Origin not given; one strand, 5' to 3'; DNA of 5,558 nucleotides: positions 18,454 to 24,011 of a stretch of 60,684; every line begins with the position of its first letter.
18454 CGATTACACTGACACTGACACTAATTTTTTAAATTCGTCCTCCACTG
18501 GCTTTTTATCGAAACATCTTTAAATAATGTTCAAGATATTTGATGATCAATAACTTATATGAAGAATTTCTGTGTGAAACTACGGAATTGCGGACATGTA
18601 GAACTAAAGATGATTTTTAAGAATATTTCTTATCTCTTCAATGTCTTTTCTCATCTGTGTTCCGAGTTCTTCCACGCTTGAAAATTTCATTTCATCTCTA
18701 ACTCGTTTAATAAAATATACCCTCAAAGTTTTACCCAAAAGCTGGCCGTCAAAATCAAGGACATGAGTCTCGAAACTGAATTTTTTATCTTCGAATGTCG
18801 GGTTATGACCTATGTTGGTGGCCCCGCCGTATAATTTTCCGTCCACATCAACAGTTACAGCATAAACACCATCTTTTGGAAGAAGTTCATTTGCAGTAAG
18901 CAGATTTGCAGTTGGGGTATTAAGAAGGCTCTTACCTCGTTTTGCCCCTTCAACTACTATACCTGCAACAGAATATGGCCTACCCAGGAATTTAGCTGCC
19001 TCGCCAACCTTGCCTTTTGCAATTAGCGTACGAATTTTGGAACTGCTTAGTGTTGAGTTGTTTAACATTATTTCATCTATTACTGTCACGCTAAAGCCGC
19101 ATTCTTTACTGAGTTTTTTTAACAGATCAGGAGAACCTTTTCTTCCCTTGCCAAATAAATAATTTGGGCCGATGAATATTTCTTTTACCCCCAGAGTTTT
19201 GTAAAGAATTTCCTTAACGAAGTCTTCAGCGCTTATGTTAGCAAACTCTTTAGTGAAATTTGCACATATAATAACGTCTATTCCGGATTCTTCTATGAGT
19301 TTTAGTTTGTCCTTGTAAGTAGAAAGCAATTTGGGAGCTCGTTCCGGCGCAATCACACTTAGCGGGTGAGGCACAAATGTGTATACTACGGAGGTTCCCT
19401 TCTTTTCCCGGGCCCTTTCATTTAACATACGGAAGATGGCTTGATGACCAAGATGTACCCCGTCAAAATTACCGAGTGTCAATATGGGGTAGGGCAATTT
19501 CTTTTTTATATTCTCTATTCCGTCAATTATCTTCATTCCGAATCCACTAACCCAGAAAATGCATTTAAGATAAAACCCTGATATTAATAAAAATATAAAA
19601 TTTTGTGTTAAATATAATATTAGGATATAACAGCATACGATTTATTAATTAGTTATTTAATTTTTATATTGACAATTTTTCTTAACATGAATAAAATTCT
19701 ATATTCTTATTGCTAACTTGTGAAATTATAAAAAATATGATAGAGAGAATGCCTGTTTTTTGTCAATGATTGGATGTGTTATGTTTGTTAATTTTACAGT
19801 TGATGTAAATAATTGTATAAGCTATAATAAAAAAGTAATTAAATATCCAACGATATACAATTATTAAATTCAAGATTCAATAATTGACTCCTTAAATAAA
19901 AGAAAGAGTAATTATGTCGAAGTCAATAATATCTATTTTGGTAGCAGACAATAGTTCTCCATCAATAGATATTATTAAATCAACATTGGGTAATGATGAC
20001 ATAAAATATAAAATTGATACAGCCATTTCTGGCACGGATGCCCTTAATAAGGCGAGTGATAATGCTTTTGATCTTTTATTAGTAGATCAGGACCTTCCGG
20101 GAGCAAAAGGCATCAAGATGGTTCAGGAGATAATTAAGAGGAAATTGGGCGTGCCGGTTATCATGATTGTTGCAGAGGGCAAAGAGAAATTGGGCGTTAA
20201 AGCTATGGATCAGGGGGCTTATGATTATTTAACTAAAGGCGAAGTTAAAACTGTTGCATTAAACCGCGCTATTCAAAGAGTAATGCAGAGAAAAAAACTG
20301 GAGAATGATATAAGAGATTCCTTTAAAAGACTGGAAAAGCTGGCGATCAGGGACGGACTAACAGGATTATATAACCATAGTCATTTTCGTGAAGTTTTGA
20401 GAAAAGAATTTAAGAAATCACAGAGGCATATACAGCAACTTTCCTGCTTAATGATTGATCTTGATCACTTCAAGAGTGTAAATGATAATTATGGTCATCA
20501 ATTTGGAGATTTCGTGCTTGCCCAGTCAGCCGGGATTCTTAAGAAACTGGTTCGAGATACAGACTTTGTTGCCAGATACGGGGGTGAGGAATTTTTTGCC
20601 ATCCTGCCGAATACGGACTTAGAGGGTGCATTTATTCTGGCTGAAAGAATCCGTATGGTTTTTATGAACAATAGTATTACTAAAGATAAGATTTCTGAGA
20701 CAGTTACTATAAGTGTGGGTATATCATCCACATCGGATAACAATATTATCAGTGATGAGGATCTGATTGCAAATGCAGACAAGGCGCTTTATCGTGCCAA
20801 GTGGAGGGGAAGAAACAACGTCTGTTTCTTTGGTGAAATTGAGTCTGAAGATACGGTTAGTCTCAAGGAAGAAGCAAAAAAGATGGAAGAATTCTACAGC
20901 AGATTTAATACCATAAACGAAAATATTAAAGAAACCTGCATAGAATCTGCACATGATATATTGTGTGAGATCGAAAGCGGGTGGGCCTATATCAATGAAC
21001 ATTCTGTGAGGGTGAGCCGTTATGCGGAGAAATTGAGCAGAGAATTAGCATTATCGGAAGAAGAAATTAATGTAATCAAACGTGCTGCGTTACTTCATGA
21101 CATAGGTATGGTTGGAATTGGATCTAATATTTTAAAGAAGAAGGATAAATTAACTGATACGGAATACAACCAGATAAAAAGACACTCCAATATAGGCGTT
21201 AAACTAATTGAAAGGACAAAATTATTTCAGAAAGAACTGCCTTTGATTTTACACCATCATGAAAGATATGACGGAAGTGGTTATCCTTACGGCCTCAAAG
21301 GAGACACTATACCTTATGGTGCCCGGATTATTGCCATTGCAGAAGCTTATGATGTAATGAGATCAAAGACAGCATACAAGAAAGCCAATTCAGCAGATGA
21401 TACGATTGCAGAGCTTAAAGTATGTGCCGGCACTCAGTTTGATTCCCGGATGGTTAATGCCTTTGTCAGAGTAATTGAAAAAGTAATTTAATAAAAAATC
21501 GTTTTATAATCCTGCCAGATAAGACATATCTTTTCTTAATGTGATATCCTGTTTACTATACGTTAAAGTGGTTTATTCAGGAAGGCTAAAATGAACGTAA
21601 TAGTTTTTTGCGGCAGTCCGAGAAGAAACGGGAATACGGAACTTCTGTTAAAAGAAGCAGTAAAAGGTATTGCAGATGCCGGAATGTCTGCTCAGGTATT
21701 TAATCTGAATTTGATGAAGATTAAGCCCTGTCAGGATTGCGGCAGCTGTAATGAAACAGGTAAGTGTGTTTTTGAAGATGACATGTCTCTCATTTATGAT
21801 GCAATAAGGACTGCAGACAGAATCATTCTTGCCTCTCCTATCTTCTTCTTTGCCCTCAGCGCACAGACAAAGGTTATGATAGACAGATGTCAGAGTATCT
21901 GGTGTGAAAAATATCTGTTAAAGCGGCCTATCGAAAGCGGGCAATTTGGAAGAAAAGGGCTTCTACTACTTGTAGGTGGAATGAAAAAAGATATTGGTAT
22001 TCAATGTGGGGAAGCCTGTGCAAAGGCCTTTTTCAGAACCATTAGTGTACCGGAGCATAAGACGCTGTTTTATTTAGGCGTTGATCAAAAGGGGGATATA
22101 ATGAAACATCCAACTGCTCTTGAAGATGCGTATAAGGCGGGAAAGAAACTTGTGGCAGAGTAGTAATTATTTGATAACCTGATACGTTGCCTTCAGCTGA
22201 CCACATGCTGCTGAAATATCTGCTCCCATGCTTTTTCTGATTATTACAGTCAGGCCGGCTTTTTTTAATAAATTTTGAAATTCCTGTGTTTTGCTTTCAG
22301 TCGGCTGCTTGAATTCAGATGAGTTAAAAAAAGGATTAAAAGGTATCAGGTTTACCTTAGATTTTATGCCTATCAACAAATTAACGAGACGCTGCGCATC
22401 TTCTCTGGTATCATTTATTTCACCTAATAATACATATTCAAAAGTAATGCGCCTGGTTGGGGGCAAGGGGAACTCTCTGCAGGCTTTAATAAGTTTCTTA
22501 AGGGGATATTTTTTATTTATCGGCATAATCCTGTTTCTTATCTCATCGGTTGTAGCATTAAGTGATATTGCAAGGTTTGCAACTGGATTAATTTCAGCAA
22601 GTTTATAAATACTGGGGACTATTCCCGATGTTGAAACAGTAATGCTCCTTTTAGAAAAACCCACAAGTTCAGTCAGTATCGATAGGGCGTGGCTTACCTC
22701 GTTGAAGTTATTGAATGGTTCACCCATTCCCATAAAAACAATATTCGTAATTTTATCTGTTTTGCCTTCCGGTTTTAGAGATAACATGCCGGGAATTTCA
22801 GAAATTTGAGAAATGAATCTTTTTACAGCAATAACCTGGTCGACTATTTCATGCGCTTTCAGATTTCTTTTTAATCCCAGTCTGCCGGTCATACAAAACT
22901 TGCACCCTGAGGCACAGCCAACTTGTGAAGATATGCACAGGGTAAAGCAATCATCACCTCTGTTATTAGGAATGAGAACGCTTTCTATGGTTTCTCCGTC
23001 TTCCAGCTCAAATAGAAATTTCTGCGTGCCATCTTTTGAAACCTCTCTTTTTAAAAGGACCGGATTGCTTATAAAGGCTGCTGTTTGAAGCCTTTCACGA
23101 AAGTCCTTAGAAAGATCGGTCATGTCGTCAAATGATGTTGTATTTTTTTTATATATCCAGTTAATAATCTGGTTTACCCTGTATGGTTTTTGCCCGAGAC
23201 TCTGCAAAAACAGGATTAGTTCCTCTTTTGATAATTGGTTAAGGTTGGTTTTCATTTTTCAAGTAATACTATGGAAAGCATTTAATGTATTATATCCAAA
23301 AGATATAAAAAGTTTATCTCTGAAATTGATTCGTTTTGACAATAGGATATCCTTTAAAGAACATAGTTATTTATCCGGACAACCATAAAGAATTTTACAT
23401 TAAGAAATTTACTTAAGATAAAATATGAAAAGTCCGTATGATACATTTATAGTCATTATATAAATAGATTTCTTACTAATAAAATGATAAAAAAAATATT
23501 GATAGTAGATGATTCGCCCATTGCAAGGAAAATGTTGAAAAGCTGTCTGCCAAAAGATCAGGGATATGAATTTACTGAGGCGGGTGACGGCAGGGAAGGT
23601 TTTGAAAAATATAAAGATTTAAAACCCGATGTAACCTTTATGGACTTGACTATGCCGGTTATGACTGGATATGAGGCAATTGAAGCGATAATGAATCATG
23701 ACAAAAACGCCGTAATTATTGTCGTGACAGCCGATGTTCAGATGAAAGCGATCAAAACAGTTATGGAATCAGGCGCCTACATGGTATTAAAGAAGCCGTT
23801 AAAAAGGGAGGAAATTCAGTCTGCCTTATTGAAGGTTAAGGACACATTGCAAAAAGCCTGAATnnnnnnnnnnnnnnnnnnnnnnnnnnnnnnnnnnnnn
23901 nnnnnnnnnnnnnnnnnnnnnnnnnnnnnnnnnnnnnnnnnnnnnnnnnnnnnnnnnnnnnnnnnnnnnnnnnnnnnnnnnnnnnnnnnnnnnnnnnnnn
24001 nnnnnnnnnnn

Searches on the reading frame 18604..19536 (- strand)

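Call 19: search_protein_families(library=pfam, proteins=[window:18604-19536:-], max_evalue=0.0001)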
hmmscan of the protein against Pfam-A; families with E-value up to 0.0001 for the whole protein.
window:18604-19536:- (310 aa): 2 families
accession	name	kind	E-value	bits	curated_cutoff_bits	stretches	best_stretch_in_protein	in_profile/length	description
PF06574.18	FAD_syn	-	5.7e-51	172.9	27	1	18-166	9-157/158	FAD synthetase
PF01687.23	Flavokinase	-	3.5e-42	144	19.6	1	184-306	1-124/124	Riboflavin kinase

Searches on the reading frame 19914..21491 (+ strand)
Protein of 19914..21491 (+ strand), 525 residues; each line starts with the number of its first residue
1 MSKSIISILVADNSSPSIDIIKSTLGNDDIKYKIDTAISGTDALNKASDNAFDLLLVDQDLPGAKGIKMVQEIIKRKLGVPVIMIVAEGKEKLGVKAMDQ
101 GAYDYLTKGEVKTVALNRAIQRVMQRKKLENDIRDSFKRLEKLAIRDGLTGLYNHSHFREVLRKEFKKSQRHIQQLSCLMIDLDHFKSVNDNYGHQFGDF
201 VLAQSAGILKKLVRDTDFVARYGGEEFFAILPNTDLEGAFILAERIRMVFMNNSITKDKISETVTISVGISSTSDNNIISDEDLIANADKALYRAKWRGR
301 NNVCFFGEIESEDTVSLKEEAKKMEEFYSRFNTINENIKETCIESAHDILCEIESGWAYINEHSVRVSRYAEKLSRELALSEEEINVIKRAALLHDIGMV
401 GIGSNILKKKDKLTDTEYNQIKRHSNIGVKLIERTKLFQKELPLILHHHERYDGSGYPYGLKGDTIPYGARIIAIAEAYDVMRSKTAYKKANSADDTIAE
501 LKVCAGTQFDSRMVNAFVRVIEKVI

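Call 18: search_protein_families(library=pfam, proteins=[window:19914-21491:+], max_evalue=0.0001)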
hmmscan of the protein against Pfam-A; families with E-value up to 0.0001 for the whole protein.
window:19914-21491:+ (525 aa): 5 families
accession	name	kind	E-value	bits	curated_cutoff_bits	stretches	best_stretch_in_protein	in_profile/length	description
PF00990.26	GGDEF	-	1.7e-46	158.4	23.8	1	144-302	1-161/161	Diguanylate cyclase, GGDEF domain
PF13487.12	HD_5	-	1.5e-32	113.2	27.2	1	359-511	13-168/170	HD domain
PF01966.28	HD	-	3.1e-20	73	22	1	362-482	3-116/116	HD domain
PF00072.30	Response_reg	-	1.2e-18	67.7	30.2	1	8-109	1-100/111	Response regulator receiver domain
PF24391.1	HD-CE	-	3.2e-05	24.2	27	1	362-420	10-69/263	HD-CE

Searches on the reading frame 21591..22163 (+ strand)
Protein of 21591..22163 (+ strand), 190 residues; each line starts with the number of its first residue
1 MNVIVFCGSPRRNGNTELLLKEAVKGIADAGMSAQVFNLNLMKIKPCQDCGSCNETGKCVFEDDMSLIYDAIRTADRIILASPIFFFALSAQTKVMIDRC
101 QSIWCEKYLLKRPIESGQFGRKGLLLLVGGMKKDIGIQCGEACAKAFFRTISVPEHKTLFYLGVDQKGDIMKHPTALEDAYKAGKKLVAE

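Call 18: search_protein_families(library=pfam, proteins=[window:21591-22163:+], max_evalue=0.0001)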
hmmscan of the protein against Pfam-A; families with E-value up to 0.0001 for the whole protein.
window:21591-22163:+ (190 aa): 2 families
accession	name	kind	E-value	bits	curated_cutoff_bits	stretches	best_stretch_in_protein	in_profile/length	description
PF03358.20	FMN_red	-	7.4e-21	74.8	24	1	1-108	1-103/152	NADPH-dependent FMN reductase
PF02525.22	Flavodoxin_2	-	5.7e-07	29.9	27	1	1-164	1-167/198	Flavodoxin-like fold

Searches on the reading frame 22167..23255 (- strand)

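Call 18: search_protein_families(library=pfam, proteins=[window:22167-23255:-], max_evalue=0.0001)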
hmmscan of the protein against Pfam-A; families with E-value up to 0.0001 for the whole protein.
window:22167-23255:- (362 aa): 2 families
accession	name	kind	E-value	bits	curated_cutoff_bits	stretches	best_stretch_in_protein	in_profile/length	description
PF21016.3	RlmN_N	-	1.6e-19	69.8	24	1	3-62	1-60/60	Ribosomal RNA large subunit methyltransferase N-terminal domain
PF04055.27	Radical_SAM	-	2.9e-15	57.3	29.5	1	167-289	43-164/166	Radical SAM superfamily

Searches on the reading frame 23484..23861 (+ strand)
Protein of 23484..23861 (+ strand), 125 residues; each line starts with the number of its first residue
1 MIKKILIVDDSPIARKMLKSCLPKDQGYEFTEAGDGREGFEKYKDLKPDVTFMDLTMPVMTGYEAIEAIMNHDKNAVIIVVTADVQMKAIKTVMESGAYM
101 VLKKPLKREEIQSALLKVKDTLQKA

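Call 18: search_protein_families(library=pfam, proteins=[window:23484-23861:+], max_evalue=0.0001)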
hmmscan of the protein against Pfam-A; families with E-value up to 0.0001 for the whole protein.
window:23484-23861:+ (125 aa): 1 family
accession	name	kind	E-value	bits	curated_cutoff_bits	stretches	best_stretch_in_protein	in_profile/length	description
PF00072.30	Response_reg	-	1.4e-26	93.3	30.2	1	5-115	1-110/111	Response regulator receiver domain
